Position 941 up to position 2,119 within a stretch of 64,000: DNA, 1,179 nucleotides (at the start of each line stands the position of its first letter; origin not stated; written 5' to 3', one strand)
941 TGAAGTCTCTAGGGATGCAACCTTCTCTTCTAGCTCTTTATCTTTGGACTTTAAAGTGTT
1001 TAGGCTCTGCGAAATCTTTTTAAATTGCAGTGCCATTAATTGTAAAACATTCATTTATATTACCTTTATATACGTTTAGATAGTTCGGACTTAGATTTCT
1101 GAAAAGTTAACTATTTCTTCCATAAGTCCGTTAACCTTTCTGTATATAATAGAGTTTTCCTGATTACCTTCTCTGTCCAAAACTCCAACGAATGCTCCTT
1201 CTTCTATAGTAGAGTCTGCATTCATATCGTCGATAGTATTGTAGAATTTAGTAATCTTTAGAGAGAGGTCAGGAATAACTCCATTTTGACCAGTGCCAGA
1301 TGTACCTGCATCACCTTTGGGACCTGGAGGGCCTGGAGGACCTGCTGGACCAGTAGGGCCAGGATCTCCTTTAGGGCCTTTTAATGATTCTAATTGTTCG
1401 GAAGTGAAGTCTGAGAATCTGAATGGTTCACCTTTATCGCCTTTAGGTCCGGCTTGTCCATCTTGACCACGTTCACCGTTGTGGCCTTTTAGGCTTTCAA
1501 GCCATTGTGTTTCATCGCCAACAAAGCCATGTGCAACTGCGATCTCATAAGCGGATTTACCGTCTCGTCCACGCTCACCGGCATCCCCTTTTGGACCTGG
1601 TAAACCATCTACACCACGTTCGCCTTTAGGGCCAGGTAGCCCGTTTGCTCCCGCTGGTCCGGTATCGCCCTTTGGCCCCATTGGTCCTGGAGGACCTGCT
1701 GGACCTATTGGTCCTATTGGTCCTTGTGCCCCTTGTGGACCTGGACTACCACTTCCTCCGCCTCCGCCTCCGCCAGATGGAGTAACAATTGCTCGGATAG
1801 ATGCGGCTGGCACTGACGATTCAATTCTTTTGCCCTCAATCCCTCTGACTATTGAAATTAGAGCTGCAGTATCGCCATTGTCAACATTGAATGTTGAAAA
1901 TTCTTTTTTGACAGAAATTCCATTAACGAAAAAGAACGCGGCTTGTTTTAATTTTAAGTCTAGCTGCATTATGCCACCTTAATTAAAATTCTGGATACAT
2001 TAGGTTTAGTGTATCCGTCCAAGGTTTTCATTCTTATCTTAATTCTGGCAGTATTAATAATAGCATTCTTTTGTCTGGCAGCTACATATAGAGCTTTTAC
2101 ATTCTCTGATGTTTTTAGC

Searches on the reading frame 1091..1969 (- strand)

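Call 66: search_protein_families(library=phrogs, proteins=[window:1091-1969:-], max_evalue=0.001)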
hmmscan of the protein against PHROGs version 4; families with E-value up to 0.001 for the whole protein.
window:1091-1969:- (292 aa): 41 families (the best 25 are shown)
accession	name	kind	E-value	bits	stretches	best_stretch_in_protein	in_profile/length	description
phrog_25979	-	unknown function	9.4e-31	108.1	2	128-241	171-283/521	-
phrog_6320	-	tail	1.3e-23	84.7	2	69-181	99-189/745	tail fiber protein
phrog_14726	-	tail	1.5e-20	74.4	1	137-232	124-223/537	tail fiber protein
phrog_366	-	tail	7.5e-16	59.6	2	71-139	306-374/474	tail fiber protein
phrog_5073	-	tail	2.9e-15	57.3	2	72-181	280-361/519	tail fiber protein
phrog_819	-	tail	5.8e-15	55.5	1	71-225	481-657/1024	tail protein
phrog_13286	-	tail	7.5e-15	55.3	2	127-182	60-115/662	tail protein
phrog_3904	-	tail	2.9e-14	53.3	3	135-217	193-289/1086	tail fiber protein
phrog_32779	-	unknown function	3.9e-14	53.2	2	124-226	287-391/555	-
phrog_22483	-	unknown function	7.4e-14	52.6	1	127-166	25-64/306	-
phrog_1658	-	unknown function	1.2e-13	52.4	2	160-228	44-112/239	-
phrog_5132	-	unknown function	4.9e-13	49.7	1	135-206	27-109/411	-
phrog_19976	-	tail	5.2e-13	50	1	121-174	93-146/256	tail assembly protein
phrog_8745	-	tail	9.4e-13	47.4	2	70-138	1391-1459/1803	tail fiber protein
phrog_10972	-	tail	3.2e-11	44.3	2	72-140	161-229/343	tail fiber protein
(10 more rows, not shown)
